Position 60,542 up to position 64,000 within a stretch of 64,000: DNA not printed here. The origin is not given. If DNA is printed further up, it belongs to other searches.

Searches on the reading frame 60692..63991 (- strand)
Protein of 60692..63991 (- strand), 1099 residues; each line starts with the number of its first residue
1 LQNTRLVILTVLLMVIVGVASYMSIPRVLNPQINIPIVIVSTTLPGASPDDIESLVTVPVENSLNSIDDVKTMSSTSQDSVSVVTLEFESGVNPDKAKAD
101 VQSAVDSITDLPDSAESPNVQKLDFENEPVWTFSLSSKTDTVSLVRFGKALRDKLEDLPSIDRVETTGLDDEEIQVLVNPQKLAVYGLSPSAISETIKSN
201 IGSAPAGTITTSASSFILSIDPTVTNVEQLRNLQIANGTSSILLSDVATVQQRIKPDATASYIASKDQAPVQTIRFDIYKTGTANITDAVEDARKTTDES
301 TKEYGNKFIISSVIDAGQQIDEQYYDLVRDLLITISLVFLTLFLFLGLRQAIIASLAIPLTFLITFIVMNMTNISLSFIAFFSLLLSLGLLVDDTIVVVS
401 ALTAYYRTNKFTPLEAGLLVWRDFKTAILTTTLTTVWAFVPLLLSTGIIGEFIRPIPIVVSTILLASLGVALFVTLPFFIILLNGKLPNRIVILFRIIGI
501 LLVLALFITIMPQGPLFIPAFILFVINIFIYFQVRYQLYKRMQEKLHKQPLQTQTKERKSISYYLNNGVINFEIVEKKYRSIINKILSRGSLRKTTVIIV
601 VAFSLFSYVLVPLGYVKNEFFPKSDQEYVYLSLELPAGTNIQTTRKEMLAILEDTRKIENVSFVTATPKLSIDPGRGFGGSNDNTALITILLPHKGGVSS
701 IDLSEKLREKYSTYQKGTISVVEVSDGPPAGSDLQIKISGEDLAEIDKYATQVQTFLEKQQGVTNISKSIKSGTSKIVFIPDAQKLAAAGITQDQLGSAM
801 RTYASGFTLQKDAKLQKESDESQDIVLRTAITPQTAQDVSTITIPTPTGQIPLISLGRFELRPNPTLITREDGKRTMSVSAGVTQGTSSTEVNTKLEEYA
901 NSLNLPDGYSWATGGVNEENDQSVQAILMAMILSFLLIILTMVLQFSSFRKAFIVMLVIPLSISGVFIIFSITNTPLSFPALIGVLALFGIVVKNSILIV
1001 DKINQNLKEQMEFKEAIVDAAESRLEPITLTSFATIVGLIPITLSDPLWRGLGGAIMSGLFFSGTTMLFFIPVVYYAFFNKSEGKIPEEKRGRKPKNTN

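Call 55: search_protein_families(library=pfam, proteins=[window:60692-63991:-], max_evalue=0.001)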
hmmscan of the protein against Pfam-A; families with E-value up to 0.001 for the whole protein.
window:60692-63991:- (1099 aa): 2 families
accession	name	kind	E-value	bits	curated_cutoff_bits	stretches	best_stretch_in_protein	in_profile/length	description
PF00873.25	ACR_tran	-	5.2e-156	521.5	28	2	6-475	11-482/1021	AcrB/AcrD/AcrF family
PF02355.23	SecD_SecF_C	-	2.2e-06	27.7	20.5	1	923-1044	29-151/189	Protein export membrane protein SecD/SecF, C-terminal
